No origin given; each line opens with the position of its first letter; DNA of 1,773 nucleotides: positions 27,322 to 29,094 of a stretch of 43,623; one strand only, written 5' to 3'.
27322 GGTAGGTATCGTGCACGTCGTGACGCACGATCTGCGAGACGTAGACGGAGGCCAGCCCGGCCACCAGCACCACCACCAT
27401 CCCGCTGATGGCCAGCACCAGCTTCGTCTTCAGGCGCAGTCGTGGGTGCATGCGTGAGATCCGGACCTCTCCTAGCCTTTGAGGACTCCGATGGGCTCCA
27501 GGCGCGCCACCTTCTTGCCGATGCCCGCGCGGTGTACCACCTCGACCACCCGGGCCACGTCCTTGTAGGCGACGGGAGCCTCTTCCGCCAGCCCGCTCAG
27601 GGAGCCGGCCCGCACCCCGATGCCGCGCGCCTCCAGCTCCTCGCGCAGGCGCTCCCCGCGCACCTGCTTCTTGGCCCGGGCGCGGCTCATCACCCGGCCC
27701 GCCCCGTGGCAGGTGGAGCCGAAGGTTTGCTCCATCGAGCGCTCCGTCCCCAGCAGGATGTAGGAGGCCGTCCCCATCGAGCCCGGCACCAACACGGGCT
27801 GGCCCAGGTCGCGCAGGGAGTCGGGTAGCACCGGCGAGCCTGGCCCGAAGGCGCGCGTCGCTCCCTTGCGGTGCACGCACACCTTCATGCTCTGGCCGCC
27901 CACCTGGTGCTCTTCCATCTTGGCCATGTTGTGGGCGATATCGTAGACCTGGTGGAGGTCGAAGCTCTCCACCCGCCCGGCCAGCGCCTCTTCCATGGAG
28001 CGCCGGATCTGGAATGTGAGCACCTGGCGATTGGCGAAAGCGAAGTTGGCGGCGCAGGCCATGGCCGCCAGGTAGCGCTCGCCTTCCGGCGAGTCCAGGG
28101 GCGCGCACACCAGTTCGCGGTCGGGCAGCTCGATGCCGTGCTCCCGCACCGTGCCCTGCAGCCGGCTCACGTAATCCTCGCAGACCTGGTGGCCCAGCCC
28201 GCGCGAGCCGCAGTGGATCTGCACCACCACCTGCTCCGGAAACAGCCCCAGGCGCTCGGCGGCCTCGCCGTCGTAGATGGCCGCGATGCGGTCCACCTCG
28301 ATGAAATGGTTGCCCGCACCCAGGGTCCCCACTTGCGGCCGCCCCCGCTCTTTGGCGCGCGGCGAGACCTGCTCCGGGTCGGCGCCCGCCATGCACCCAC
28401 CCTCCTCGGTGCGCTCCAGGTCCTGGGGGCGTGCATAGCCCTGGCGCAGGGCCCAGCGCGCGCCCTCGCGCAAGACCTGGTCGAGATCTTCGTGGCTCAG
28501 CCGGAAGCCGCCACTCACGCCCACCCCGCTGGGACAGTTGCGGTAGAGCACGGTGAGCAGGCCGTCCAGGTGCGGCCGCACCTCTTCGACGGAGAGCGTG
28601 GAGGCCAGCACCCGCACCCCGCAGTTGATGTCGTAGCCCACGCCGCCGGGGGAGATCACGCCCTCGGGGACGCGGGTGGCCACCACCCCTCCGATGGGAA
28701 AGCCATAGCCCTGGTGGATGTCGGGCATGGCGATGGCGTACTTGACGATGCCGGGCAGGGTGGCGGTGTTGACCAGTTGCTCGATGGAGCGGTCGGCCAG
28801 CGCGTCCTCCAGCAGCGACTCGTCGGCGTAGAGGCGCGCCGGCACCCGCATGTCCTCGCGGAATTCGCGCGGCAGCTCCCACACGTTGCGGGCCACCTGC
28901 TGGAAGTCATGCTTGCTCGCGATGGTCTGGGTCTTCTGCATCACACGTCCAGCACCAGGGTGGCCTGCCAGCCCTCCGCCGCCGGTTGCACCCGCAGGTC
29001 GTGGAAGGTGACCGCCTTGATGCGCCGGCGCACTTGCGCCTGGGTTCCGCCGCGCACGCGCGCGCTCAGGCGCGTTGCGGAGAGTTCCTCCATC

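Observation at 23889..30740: Archease-RtcB RNA-ligase module embedded between a sigma54 response regulator and its membrane sensor kinase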

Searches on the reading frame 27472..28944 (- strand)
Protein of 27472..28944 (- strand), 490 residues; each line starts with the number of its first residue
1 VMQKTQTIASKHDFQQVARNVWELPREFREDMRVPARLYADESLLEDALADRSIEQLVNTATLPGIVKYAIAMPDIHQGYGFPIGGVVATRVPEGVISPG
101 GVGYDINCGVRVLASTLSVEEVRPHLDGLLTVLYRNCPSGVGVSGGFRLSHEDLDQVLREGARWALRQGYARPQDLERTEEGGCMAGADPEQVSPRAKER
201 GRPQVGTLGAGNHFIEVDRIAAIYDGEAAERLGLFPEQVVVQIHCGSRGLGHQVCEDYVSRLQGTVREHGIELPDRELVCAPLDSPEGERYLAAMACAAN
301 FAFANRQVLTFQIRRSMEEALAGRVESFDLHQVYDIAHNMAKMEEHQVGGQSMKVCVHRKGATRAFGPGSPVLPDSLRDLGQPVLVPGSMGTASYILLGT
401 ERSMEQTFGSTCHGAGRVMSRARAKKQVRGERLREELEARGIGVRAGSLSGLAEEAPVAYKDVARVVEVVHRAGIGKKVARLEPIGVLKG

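Call 4: search_protein_families(library=pfam, proteins=[window:27472-28944:-], max_evalue=0.01)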
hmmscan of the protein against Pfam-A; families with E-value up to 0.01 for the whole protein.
window:27472-28944:- (490 aa): 1 family
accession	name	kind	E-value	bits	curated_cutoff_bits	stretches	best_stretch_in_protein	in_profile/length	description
PF01139.22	RtcB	-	1.5e-173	578.4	27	1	56-490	1-426/426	tRNA-splicing ligase RtcB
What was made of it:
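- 27472..28944 (-): RtcB 3'-phosphate/5'-hydroxyl RNA ligase. The public gene call starts at the ATG at 28941; a GTG at 28944 is also possible. Second gene of the inserted cassette. PF01139, 1.5e-173 (call 4).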

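Call 5: search_protein_families(library=ncbifam, proteins=[window:27472-28944:-], max_evalue=0.01)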
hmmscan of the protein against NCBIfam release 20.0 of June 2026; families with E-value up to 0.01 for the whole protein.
window:27472-28944:- (490 aa): 4 families
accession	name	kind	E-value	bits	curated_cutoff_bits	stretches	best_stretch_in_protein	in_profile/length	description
NF038162.1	RtcB_rel_intein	exception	9.1e-215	715.7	1150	2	107-490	578-961/961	intein-containing RtcB family protein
NF007153.0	PRK09588.1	equivalog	1.3e-52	179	407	2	195-489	119-372/379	RNA ligase RtcB family protein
TIGR03073.1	release_rtcB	hypoth_equivalog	4e-43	147.8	271.8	2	199-484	112-356/356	RNA ligase RtcB family protein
NF052663.1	RtcB_rel_intein2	exception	1.1e-35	123.6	1050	2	203-468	379-606/626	intein-containing RctB family protein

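Call 10: find_related_loci(query=window:27472-28941:-, collection=genome_contigs, flank=10000)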
Query window:27472-28941:- (489 aa) in genome_contigs; peptide patterns used: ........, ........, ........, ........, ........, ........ (x = any residue, [..] = any of these).
600 stretches matched a pattern (row limit reached: there are more); 597 encode a relative of the query (tblastn E <= 1e-3); the best 80 are kept; 80 distinct loci.
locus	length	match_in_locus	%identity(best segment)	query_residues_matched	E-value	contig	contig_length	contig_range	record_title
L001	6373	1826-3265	68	10-489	0e+0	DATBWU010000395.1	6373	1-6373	MAG TPA_asm: Anaerolineae bacterium isolate SMAG_U7549 k141_528759, whole genome shotgun sequence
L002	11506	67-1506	71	10-489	0e+0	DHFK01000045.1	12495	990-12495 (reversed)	MAG TPA_asm: Anaerolineales bacterium UBA4826 UBA4826_contig_682, whole genome shotgun sequence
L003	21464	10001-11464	69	2-489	0e+0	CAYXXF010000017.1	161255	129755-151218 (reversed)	MAG TPA_asm: uncultured Anaerolineales bacterium isolate SRP173033_co1_212 genome assembly, contig: NODE_99_length_16125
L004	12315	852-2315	66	2-489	0e+0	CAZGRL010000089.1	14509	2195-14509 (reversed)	MAG TPA_asm: uncultured Anaerolineaceae bacterium isolate binchicken_co34_481 genome assembly, contig: NODE_6937_length_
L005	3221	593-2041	65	7-489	0e+0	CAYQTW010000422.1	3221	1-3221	MAG TPA_asm: uncultured Anaerolineales bacterium isolate binchicken_co355_303 genome assembly, contig: NODE_35783_length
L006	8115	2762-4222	68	3-489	0e+0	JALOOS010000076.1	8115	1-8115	MAG: Desulfobacterales bacterium isolate Prado109 scaffold_13092, whole genome shotgun sequence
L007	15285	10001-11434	67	12-489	0e+0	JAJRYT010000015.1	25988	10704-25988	MAG: Chloroflexota bacterium isolate Dive96_bin3.68 k141_338389, whole genome shotgun sequence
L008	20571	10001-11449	65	7-489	0e+0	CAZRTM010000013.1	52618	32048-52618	MAG TPA_asm: uncultured Ardenticatenaceae bacterium isolate SRP263527_co1_253 genome assembly, contig: NODE_421_length_5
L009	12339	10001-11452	63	6-489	0e+0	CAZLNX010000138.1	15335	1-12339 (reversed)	MAG TPA_asm: uncultured Anaerolineales bacterium isolate SRP077602_co5_33 genome assembly, contig: NODE_17962_length_153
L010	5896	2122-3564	67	9-489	0e+0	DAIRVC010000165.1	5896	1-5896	MAG TPA_asm: Anaerolineales bacterium isolate CTOTU25583 NODE_8893_length_5896_cov_4.889745, whole genome shotgun sequen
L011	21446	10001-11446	65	10-489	0e+0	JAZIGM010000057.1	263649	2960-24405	MAG: Chloroflexota bacterium isolate polished_nanopore-bin.49 polished_nanopore-bin.49_contig_847, whole genome shotgun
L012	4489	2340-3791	63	6-489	0e+0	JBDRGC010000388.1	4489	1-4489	MAG: Chloroflexota bacterium isolate MEGAHIT-group-1.410 k141_11217533, whole genome shotgun sequence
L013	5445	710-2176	65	1-489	0e+0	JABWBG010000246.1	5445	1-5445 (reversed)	MAG: Caldilineales bacterium isolate MAG_24 scaffold_18900, whole genome shotgun sequence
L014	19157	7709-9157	63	7-489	0e+0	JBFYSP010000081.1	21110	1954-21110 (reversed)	MAG: Anaerolineae bacterium isolate PPR_0243 PPR_0243_bin.14.fa_k121_2446850, whole genome shotgun sequence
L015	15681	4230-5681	65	6-489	0e+0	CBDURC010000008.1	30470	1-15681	MAG TPA_asm: uncultured Anaerolineales bacterium isolate SRR22302361_binner13_Refined_100 genome assembly, contig: ERZ25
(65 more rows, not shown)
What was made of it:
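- The best hits in the GTDB representative genome scan were Anaerolineae, at up to 71% identity (call 10).
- Tried and rejected: The first genome scan suggested this (call 10).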

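Call 23: find_homologous_proteins(query=window:27472-28941:-, max_evalue=1e-50)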
Query window:27472-28941:- (489 aa): 8000 proteins with E <= 1e-50 among 8000 candidates; the best 120 are listed.
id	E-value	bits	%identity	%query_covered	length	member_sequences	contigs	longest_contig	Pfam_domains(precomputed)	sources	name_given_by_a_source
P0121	0.0e+0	1096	100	100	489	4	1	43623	PF01139.23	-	-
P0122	2.3e-290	981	89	100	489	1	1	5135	PF01139.23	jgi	jgi:tRNA-splicing ligase RtcB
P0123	5.1e-283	957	88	100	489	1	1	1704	PF01139.23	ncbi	-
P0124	6.5e-257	871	78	99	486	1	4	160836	PF01139.23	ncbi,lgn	-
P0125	5.1e-253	858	79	98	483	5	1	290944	PF01139.23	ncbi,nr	ncbi:MAG TPA: RtcB family protein [Terriglobales bacterium]|nr:RtcB family protein [Terriglobales ba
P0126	2.6e-251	853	78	98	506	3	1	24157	PF01139.23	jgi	jgi:tRNA-splicing ligase RtcB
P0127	1.0e-250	851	77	98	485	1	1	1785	PF01139.23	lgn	-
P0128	5.2e-250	848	77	99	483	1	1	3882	PF01139.23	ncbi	-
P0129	1.7e-249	847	77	98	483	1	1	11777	PF01139.23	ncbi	-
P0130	5.1e-249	845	77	98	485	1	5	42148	PF01139.23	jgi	jgi:tRNA-splicing ligase RtcB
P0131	1.3e-247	840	75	99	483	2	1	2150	PF01139.23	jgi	jgi:tRNA-splicing ligase RtcB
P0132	2.3e-247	840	77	98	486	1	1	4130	PF01139.23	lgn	-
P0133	2.7e-247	839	76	99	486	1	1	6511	PF01139.23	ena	-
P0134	5.7e-247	838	77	99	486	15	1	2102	PF01139.23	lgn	-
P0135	5.9e-247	838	74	99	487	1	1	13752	PF01139.23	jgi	jgi:tRNA-splicing ligase RtcB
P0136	6.6e-246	835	77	99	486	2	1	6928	PF01139.23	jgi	jgi:tRNA-splicing ligase RtcB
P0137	7.6e-246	835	76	98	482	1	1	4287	PF01139.23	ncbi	-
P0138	1.2e-245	834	77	99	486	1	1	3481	PF01139.23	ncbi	-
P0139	2.4e-245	833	75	98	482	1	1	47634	PF01139.23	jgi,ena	jgi:tRNA-splicing ligase RtcB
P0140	3.1e-245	833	76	99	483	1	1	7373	PF01139.23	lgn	-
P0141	4.8e-245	832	76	98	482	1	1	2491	PF01139.23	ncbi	-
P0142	9.9e-245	831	75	99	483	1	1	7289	PF01139.23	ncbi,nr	ncbi:MAG TPA: RtcB family protein [Terriglobales bacterium]|nr:RtcB family protein [Terriglobales ba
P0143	1.6e-244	830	77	98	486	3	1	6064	PF01139.23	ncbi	ncbi:MAG: RtcB family protein [Chlamydiota bacterium]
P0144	8.6e-244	828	76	99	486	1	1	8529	PF01139.23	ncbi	-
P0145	2.0e-243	827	75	98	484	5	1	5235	PF01139.23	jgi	-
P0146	2.5e-243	826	75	99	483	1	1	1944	PF01139.23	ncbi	-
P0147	2.7e-243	826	75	99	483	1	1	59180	PF01139.23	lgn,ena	-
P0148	3.1e-243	826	75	99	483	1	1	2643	PF01139.23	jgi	jgi:tRNA-splicing ligase RtcB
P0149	8.2e-243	825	74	99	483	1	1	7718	PF01139.23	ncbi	-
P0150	9.6e-243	824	74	98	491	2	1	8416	PF01139.23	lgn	-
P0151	1.4e-242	824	75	98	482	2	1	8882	PF01139.23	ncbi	-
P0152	1.5e-242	824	75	99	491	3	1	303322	PF01139.23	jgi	jgi:tRNA-splicing ligase RtcB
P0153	1.7e-242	823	75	99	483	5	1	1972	PF01139.23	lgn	-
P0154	2.5e-242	823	75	98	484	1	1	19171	PF01139.23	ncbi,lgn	ncbi:MAG: RtcB family protein [Terriglobales bacterium]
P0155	4.6e-242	822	74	98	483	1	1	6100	PF01139.23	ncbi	-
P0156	7.4e-242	821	75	99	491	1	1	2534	PF01139.23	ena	-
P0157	1.4e-241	821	75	98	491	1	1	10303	PF01139.23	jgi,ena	-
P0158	2.2e-241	820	74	99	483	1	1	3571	PF01139.23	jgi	-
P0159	3.4e-241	819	74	99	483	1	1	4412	PF01139.23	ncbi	ncbi:MAG: RtcB family protein [Terriglobales bacterium]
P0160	3.7e-241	819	74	99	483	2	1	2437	PF01139.23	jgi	-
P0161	8.9e-241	818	75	97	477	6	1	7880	PF01139.23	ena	-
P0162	1.4e-240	817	75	98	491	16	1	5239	PF01139.23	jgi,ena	-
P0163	1.7e-240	817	74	99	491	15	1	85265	PF01139.23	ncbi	-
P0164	1.7e-240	817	73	99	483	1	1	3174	PF01139.23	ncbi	-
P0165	1.8e-240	817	73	100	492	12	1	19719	PF01139.23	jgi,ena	-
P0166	2.0e-240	817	74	99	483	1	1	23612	PF01139.23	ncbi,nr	ncbi:MAG TPA: RtcB family protein [Terriglobales bacterium]|nr:RtcB family protein [Terriglobales ba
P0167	2.2e-240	817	75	98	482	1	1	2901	PF01139.23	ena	-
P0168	2.3e-240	816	76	98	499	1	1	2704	PF01139.23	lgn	-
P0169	2.8e-240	816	74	99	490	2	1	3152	PF01139.23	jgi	-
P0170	2.9e-240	816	74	99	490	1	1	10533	PF01139.23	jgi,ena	-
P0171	4.6e-240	815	75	98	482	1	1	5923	PF01139.23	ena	-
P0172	5.9e-240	815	73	99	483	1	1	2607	PF01139.23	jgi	-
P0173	8.9e-240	815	73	99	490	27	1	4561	PF01139.23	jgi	-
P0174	1.5e-239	814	72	99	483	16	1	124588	PF01139.23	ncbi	-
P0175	2.0e-239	813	73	99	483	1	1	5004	PF01139.23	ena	-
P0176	2.0e-239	813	73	99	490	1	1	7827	PF01139.23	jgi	jgi:tRNA-splicing ligase RtcB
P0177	3.2e-239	813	72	99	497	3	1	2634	PF01139.23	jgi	jgi:tRNA-splicing ligase RtcB (3'-phosphate/5'-hydroxy nucleic acid ligase)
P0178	3.5e-239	813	73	99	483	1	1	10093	PF01139.23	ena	-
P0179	5.8e-239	812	73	100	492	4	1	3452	PF01139.23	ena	-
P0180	6.2e-239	812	74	98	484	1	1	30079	PF01139.23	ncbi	-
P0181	9.5e-239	811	72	99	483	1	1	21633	PF01139.23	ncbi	-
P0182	2.0e-238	810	74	99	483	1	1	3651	PF01139.23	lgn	-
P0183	2.3e-238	810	74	98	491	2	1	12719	PF01139.23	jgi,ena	-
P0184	2.4e-238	810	73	99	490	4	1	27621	PF01139.23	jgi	jgi:tRNA-splicing ligase RtcB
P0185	2.5e-238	810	74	99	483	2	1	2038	PF01139.23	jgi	jgi:tRNA-splicing ligase RtcB (3'-phosphate/5'-hydroxy nucleic acid ligase)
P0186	3.4e-238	809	74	99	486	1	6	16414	PF01139.23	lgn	-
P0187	3.4e-238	809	73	98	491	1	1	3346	PF01139.23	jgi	-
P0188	4.0e-238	809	73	99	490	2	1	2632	PF01139.23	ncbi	-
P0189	4.3e-238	809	73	99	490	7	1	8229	PF01139.23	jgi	jgi:tRNA-splicing ligase RtcB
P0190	4.6e-238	809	73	98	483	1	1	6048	PF01139.23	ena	-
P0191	5.0e-238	809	74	99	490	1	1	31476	PF01139.23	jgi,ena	-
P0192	5.9e-238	809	74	99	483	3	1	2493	PF01139.23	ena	-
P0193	8.8e-238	808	73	98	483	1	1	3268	PF01139.23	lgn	-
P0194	9.5e-238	808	73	98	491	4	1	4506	PF01139.23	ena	-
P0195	1.5e-237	807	73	97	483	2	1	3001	PF01139.23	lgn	-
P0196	2.0e-237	807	74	98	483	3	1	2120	PF01139.23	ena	-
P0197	2.2e-237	807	73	99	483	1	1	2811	PF01139.23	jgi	jgi:tRNA-splicing ligase RtcB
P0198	5.1e-237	805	73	99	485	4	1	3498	PF01139.23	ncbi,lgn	-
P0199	7.5e-237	805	73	98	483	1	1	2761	PF01139.23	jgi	jgi:tRNA-splicing ligase RtcB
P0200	9.4e-237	805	73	98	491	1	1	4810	PF01139.23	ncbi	-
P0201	1.2e-236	804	73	99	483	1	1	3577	PF01139.23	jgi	jgi:tRNA-splicing ligase RtcB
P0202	1.3e-236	804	72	99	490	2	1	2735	PF01139.23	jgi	-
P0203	1.9e-236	804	73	98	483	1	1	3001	PF01139.23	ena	-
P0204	2.0e-236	803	73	99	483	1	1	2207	PF01139.23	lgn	-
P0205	2.5e-236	803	74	98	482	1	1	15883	PF01139.23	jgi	-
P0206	3.0e-236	803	72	99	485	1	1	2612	PF01139.23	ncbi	-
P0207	5.1e-236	802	73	98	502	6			PF01139.23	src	-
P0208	5.1e-236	802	72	98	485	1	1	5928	PF01139.23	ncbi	-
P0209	9.8e-236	801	73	98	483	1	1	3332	PF01139.23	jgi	jgi:tRNA-splicing ligase RtcB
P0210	1.1e-235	801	73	98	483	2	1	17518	PF01139.23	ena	-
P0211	1.7e-235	800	72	98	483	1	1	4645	PF01139.23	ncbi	ncbi:MAG TPA: RtcB family protein [Anaerolineae bacterium]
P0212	2.0e-235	800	72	98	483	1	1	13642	PF01139.23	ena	-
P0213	2.3e-235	800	72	98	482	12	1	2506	PF01139.23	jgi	-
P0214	2.5e-235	800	72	98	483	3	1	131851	PF01139.23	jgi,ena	jgi:tRNA-splicing ligase RtcB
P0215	3.4e-235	799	72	98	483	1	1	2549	PF01139.23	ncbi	-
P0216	5.7e-235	799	73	98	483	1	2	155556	PF01139.23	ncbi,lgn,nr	ncbi:MAG: RtcB family protein [Chloroflexi bacterium]|nr:RtcB family protein [Chloroflexota bacteriu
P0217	6.2e-235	799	73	98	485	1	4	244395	PF01139.23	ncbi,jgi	ncbi:MAG: RtcB family protein [Terriglobales bacterium]|jgi:tRNA-splicing ligase RtcB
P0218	9.2e-235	798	72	98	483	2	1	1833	PF01139.23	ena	-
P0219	9.8e-235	798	72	98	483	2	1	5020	PF01139.23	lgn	-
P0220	1.1e-234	798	73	98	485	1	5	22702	PF01139.23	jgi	jgi:tRNA-splicing ligase RtcB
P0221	1.3e-234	798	72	99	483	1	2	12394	PF01139.23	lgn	-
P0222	1.3e-234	797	72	99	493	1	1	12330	PF01139.23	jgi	jgi:tRNA-splicing ligase RtcB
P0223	2.4e-234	797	73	98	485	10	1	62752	PF01139.23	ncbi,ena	-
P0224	2.6e-234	796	71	99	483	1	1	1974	PF01139.23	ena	-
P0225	3.5e-234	796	74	98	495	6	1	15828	PF01139.23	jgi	jgi:tRNA-splicing ligase RtcB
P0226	3.6e-234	796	71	98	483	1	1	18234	PF01139.23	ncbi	-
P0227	3.9e-234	796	72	98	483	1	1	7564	PF01139.23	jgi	jgi:tRNA-splicing ligase RtcB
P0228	3.9e-234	796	72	98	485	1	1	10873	PF01139.23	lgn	-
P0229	4.0e-234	796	73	99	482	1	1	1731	PF01139.23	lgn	-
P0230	4.7e-234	796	72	98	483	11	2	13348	PF01139.23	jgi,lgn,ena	-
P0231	5.3e-234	795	72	99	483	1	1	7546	PF01139.23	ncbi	-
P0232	7.4e-234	795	71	99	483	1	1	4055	PF01139.23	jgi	jgi:tRNA-splicing ligase RtcB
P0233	8.9e-234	795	73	98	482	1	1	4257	PF01139.23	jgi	-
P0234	1.2e-233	794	71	100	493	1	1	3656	PF01139.23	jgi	jgi:tRNA-splicing ligase RtcB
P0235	1.5e-233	794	72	99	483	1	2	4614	PF01139.23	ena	-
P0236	1.6e-233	794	71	99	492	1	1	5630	PF01139.23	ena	-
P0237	2.1e-233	794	72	98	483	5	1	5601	PF01139.23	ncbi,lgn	-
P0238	2.3e-233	793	71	98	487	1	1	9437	PF01139.23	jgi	jgi:tRNA-splicing ligase RtcB (3'-phosphate/5'-hydroxy nucleic acid ligase)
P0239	3.6e-233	793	72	98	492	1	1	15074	PF01139.23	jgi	jgi:tRNA-splicing ligase RtcB (3'-phosphate/5'-hydroxy nucleic acid ligase)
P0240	4.0e-233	793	72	98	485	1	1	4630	PF01139.23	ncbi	-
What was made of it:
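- The larger protein database holds closer RtcBs at 73-79% identity that are labelled Terriglobales (call 23).
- Tried and rejected: The larger protein search found closer Terriglobales RtcBs (call 23), so I dropped the idea as the primary reading.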

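Call 24: find_encoding_contigs(protein=P0125, flank=8000, max_places=2)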
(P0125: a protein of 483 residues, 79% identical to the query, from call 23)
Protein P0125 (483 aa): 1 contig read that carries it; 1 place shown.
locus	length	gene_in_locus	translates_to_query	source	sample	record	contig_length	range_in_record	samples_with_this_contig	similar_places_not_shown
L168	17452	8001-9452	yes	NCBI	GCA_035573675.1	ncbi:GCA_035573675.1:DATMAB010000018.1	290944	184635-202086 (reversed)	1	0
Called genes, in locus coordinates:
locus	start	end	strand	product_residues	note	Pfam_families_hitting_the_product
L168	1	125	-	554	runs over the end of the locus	PF00672:HAMP, PF00512:HisKA, PF02518:HATPase_c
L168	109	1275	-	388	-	PF03916:NrfD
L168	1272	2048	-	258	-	PF12838:Fer4_7 (weak), PF13247:Fer4_11, PF12838:Fer4_7 (weak), PF00037:Fer4 (weak), PF12797:Fer4_2 (weak), PF12837:Fer4_6 (weak), PF13237:Fer4_10 (weak), PF13187:Fer4_9 (weak), +2 more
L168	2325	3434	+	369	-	PF00364:Biotin_lipoyl (faint), PF25917:BSH_RND, PF25919:BSH_CusB (weak), PF25973:BSH_CzcB, PF25885:HH_EMRA (weak), PF25876:HH_MFP_RND, PF25967:RND-MFP_C (weak), PF25989:YknX_C, +1 more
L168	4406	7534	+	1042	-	PF00873:ACR_tran, PF03176:MMPL, PF02355:SecD_SecF_C (faint), PF03176:MMPL (weak)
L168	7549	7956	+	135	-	PF01951:Archease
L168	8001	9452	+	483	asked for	PF01139:RtcB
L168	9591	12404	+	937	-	PF13435:Cytochrome_C554 (weak), PF13432:TPR_16 (weak), PF14559:TPR_19, PF13414:TPR_11 (weak), PF13424:TPR_12 (weak), PF13432:TPR_16, PF14559:TPR_19, PF23914:TPR_CcmH_CycH, +14 more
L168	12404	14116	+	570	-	PF01839:FG-GAP (faint), PF13517:FG-GAP_3, PF07593:UnbV_ASPIC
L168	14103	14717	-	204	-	PF00857:Isochorismatase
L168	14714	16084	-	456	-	PF17767:NAPRTase_N, PF01729:QRPTase_C, PF04095:NAPRTase, PF17956:NAPRTase_C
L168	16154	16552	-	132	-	PF09837:DUF2064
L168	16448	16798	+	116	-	-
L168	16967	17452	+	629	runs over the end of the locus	PF10101:DUF2339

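Call 25: find_encoding_contigs(protein=P0124, flank=8000, max_places=2)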
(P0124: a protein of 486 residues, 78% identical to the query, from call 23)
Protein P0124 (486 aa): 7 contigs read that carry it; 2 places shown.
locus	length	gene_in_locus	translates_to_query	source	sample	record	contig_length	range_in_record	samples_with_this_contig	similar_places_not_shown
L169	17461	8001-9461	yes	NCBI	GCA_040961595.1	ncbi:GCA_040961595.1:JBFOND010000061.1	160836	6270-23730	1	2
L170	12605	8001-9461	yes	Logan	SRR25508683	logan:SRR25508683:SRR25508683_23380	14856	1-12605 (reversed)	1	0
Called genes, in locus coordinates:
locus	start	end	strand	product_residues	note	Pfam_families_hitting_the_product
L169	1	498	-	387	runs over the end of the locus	PF12704:MacB_PCD, PF02687:FtsX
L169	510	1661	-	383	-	PF12704:MacB_PCD, PF02687:FtsX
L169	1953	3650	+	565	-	PF00474:SSF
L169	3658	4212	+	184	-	-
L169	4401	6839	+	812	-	PF00069:Pkinase, PF07714:PK_Tyr_Ser-Thr, PF08308:PEGA, PF13620:CarboxypepD_reg (faint), PF08308:PEGA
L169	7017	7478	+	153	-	PF00027:cNMP_binding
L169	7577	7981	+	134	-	PF01951:Archease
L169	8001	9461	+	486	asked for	PF01139:RtcB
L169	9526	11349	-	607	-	PF03544:TonB_C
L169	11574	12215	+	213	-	-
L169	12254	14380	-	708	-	-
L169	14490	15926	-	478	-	PF01134:GIDA (weak), PF03721:UDPG_MGDP_dh_N (faint), PF07992:Pyr_redox_2, PF12831:FAD_oxidored (weak), PF00070:Pyr_redox, PF02852:Pyr_redox_dim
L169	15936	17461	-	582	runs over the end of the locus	PF00364:Biotin_lipoyl, PF01597:GCV_H (faint), PF25917:BSH_RND (faint), PF25919:BSH_CusB (faint), PF25984:BSH_YknX (faint), PF00364:Biotin_lipoyl, PF02817:E3_binding, PF00198:2-oxoacid_dh, +1 more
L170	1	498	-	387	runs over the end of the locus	PF12704:MacB_PCD, PF02687:FtsX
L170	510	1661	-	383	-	PF12704:MacB_PCD, PF02687:FtsX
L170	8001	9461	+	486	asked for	PF01139:RtcB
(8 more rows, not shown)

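Call 26: find_encoding_contigs(protein=P0217, flank=8000, max_places=2)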
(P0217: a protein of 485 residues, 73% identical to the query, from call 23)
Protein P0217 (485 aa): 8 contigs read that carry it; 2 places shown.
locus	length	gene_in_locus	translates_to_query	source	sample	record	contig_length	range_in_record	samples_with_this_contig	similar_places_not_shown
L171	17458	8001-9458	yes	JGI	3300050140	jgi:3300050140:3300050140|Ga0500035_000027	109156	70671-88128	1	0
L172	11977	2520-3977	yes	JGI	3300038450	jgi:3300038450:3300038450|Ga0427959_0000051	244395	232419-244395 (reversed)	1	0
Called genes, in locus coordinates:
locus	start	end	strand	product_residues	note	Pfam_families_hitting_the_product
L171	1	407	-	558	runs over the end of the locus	PF00140:Sigma70_r1_2, PF04542:Sigma70_r2, PF04539:Sigma70_r3, PF04545:Sigma70_r4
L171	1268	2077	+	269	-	PF13424:TPR_12 (weak), PF13432:TPR_16, PF25063:ARM_TT21_C (weak), PF13424:TPR_12 (weak), PF00515:TPR_1 (weak), PF07719:TPR_2 (weak), PF13414:TPR_11, PF14559:TPR_19, +9 more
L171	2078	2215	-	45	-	-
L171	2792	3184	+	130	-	-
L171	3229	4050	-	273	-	PF00027:cNMP_binding, PF13545:HTH_Crp_2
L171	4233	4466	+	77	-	-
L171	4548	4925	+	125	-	-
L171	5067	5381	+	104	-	-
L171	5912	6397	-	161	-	PF04073:tRNA_edit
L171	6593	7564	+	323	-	PF04055:Radical_SAM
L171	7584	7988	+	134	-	PF01951:Archease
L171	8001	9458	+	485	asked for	PF01139:RtcB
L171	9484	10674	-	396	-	PF04055:Radical_SAM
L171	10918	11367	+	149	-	PF00072:Response_reg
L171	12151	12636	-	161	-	PF03737:RraA-like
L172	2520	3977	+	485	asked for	PF01139:RtcB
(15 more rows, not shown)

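Call 27: find_encoding_contigs(protein=P0122, flank=6000, max_places=2)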
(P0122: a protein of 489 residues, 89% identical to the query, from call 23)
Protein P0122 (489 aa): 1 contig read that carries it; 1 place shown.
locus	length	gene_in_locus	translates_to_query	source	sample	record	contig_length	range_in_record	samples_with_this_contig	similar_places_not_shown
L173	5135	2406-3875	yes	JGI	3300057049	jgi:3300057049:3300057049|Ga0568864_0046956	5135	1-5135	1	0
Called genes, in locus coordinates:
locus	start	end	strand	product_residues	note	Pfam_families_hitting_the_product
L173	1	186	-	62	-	?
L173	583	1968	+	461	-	PF00072:Response_reg, PF00158:Sigma54_activat, PF14532:Sigma54_activ_2, PF01078:Mg_chelatase (faint), PF07728:AAA_5, PF25601:AAA_lid_14, PF02954:HTH_8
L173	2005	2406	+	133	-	PF01951:Archease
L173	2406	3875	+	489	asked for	PF01139:RtcB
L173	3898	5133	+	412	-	?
